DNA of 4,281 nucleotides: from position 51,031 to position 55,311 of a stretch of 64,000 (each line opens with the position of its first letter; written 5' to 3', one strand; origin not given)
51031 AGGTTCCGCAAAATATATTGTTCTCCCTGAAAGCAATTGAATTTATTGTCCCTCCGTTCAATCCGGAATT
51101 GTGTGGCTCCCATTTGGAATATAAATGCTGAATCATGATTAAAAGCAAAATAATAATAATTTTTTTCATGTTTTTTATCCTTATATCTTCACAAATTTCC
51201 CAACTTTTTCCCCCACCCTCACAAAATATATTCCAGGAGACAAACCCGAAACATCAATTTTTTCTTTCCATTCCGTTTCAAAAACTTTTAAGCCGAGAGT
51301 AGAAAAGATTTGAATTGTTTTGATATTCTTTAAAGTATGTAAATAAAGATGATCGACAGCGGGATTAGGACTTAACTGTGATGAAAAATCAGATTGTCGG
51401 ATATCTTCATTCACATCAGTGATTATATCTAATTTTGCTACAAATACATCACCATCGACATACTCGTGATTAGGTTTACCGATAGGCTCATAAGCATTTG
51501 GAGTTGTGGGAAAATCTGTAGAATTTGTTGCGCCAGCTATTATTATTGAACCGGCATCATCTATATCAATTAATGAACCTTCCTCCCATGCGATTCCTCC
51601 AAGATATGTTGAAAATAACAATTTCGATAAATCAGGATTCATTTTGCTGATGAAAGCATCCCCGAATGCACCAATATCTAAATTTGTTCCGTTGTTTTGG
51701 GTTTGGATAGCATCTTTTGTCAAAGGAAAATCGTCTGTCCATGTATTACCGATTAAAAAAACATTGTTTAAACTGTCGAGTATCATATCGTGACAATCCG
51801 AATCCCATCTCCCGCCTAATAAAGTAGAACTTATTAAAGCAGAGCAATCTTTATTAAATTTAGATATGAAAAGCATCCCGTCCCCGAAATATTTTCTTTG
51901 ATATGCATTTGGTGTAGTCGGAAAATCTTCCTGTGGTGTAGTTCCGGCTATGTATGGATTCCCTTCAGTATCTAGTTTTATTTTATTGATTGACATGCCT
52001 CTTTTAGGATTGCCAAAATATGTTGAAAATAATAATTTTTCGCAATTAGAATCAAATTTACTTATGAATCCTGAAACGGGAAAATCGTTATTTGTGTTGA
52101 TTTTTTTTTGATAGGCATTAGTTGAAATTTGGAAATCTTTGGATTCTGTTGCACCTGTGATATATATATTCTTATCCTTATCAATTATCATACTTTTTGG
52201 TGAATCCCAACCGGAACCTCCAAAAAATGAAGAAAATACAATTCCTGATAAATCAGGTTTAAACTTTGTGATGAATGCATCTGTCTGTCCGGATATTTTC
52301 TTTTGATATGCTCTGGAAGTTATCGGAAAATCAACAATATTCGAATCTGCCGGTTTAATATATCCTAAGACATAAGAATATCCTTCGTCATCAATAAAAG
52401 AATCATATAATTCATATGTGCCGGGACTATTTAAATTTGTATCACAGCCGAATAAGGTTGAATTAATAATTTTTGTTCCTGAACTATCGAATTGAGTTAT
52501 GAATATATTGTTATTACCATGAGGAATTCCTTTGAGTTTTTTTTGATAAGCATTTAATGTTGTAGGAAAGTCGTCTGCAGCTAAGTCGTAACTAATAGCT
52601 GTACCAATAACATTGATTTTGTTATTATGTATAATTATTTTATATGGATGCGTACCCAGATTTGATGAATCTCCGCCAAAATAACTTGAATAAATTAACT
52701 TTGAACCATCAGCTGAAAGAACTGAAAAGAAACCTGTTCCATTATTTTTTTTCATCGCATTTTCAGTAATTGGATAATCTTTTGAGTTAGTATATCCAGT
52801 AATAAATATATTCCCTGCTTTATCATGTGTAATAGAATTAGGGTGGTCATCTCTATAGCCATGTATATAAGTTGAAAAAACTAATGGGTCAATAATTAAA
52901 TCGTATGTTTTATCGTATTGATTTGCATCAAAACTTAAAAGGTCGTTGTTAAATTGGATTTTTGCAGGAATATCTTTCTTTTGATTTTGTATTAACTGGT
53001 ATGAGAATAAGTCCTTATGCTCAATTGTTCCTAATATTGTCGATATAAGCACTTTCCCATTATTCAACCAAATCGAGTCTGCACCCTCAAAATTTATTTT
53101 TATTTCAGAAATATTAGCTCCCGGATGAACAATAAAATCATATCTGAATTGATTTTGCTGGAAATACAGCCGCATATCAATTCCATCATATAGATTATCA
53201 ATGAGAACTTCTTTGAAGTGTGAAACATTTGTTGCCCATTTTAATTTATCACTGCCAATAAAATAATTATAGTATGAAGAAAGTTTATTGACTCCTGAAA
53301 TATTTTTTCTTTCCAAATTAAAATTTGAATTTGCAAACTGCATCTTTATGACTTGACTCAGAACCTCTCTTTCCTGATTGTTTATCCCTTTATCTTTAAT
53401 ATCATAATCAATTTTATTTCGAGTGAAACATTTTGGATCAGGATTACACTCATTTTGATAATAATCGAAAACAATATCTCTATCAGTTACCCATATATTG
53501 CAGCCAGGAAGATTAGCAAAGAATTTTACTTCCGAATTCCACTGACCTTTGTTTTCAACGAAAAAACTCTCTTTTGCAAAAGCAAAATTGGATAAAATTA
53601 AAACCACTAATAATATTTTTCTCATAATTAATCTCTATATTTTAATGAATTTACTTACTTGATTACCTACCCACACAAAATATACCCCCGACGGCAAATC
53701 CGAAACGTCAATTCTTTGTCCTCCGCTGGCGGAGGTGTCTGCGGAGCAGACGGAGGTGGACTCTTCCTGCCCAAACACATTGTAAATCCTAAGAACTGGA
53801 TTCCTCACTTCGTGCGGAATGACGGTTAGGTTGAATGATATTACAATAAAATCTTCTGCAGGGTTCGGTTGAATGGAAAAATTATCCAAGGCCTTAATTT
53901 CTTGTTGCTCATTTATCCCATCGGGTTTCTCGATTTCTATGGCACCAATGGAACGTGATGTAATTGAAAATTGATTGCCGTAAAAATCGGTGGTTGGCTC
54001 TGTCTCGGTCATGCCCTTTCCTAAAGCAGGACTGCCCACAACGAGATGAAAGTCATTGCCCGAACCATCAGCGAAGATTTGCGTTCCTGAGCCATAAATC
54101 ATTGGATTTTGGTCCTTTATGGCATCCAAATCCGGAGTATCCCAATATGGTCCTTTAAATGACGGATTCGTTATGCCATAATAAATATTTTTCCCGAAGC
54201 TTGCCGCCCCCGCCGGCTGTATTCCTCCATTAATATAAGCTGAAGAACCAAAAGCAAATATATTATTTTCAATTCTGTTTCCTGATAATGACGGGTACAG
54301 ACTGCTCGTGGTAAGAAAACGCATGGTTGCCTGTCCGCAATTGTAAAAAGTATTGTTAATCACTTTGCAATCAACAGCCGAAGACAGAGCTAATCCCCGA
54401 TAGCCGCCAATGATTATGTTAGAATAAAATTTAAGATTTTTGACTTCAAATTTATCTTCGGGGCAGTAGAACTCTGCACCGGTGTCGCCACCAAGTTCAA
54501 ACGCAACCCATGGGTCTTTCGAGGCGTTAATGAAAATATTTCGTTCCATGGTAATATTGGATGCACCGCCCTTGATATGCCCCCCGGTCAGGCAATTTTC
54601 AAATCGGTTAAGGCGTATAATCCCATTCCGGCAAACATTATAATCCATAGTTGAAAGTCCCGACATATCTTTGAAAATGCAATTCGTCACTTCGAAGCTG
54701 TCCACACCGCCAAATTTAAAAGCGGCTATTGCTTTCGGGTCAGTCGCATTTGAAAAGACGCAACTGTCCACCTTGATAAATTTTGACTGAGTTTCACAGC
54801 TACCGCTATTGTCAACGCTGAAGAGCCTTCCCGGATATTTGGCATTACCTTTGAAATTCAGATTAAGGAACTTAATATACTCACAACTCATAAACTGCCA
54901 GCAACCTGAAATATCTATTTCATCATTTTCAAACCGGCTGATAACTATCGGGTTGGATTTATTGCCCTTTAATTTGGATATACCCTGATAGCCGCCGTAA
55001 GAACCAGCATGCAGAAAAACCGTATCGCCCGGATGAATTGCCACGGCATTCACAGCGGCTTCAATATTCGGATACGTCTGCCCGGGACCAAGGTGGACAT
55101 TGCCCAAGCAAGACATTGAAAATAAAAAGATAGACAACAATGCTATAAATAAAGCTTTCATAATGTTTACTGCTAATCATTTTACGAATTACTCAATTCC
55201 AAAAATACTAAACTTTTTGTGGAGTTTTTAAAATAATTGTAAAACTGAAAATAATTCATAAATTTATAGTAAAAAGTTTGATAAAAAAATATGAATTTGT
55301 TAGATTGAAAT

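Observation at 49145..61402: T9SS cargo island: six proteins with type-A C-terminal sorting domains, plus two FISUMP-domain proteins.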

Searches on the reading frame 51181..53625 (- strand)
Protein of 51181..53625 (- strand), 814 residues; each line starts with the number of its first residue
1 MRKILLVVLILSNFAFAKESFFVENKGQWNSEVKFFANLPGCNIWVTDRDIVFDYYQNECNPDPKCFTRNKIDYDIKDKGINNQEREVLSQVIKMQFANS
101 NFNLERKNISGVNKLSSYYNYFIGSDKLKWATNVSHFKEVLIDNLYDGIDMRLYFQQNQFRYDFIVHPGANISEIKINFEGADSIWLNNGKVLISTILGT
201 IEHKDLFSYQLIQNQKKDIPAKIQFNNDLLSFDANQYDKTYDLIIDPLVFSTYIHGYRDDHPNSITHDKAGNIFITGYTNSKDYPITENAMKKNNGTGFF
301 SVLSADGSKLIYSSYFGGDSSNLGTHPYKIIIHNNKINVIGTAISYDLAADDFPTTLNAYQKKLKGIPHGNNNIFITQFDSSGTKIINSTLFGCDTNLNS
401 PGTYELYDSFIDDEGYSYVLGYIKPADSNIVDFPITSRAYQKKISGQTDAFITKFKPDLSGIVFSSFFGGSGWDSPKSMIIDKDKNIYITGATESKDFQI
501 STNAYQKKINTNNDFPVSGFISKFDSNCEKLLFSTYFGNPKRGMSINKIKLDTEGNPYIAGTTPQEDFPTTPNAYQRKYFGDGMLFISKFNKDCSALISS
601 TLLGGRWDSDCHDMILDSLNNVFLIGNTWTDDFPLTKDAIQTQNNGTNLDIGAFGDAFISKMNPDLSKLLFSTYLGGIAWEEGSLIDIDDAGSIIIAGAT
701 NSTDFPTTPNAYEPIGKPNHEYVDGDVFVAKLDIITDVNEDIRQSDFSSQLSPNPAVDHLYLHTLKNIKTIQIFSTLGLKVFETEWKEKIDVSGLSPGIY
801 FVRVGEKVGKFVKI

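Call 3: search_protein_families(library=pfam, proteins=[window:51181-53625:-], max_evalue=0.01)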
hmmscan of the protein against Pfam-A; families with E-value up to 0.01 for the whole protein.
window:51181-53625:- (814 aa): 3 families
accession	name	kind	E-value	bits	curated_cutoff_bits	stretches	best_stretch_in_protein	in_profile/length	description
PF25778.1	DUF7948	-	2.4e-59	201.4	27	1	22-248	1-214/214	Domain of unknown function (DUF7948)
PF06739.17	SBBP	-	2.2e-26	91.9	20.5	4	250-285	2-38/38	Beta-propeller repeat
PF18962.6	Por_Secre_tail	-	8.8e-09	36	27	1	753-811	3-69/75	Secretion system C-terminal sorting domain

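Call 4: search_protein_families(library=ncbifam, proteins=[window:51181-53625:-], max_evalue=0.01)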
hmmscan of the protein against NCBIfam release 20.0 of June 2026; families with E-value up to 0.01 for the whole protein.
window:51181-53625:- (814 aa): 1 family
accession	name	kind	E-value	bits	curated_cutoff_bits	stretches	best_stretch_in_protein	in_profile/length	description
TIGR04183.1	Por_Secre_tail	domain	1.3e-07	31.4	23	1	752-812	2-70/72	T9SS type A sorting domain-containing protein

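Call 11: find_encoding_contigs(protein=window:51181-53625:-, flank=10000, max_places=6)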
Protein window:51181-53625:- (814 aa): 2 contigs read that carry it; 2 places shown.
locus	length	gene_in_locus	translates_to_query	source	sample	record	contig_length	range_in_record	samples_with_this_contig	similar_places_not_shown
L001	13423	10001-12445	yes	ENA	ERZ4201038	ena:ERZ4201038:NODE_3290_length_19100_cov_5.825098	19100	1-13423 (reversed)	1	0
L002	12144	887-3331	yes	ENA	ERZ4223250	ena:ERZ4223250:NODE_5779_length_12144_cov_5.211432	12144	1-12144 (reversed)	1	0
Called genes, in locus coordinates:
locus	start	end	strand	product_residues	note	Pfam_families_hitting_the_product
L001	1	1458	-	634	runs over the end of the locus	PF14938:SNAP (weak), PF17874:TPR_MalT, PF13424:TPR_12, PF17874:TPR_MalT, PF13424:TPR_12, PF13424:TPR_12, PF00512:HisKA, PF02518:HATPase_c, +16 more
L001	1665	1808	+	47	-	-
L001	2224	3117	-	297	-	PF09603:Fib_succ_major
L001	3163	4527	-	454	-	PF00144:Beta-lactamase, PF18962:Por_Secre_tail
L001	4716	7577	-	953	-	PF01833:TIG, PF09099:Qn_am_d_aIII (faint), PF01833:TIG, PF09603:Fib_succ_major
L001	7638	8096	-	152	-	PF13860:FlgD_ig (weak), PF18962:Por_Secre_tail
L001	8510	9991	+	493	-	PF13229:Beta_helix (weak), PF18962:Por_Secre_tail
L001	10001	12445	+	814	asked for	PF25778:DUF7948, PF06739:SBBP, PF18962:Por_Secre_tail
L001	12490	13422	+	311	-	?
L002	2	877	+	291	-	?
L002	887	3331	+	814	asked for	PF25778:DUF7948, PF06739:SBBP, PF18962:Por_Secre_tail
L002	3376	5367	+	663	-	-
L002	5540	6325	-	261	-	-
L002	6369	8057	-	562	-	PF00595:PDZ, PF13180:PDZ_2 (weak), PF17820:PDZ_6, PF03572:Peptidase_S41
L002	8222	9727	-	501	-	PF14849:YidC_periplas, PF02096:60KD_IMP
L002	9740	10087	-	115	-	-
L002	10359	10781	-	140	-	PF00825:Ribonuclease_P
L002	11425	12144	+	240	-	?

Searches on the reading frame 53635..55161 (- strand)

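Call 3: search_protein_families(library=pfam, proteins=[window:53635-55161:-], max_evalue=0.01)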
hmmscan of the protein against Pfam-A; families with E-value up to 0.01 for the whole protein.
window:53635-55161:- (508 aa): 6 families
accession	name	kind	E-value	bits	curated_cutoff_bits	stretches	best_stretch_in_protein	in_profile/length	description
PF13229.12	Beta_helix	-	1.3e-09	38.3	25.9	3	125-300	8-156/158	Right handed beta helix region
PF18962.6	Por_Secre_tail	-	3.2e-08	34.2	27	1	432-505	3-69/75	Secretion system C-terminal sorting domain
PF05048.19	NosD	-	3.4e-05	23.8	23.6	1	244-309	94-177/212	Periplasmic copper-binding protein (NosD)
PF17161.10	DUF5123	-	3.7e-05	25.2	35.1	0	268-373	4-98/113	Domain of unknown function (DUF5123)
PF16967.11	TcfC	-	0.0061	16.5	29.4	0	473-496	25-48/68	E-set like domain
PF14592.12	Chondroitinas_B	-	0.01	15.3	24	0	41-104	13-77/426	Chondroitinase B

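Call 4: search_protein_families(library=ncbifam, proteins=[window:53635-55161:-], max_evalue=0.01)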
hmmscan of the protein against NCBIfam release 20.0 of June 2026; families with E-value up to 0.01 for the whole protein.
window:53635-55161:- (508 aa): 2 families
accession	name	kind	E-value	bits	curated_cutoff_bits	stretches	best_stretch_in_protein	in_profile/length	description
TIGR04183.1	Por_Secre_tail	domain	6.8e-07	29.2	23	1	432-507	3-71/72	T9SS type A sorting domain-containing protein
NF041518.1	choice_anch_Q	domain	0.0048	17.1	25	0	366-410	12-57/58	choice-of-anchor Q domain-containing protein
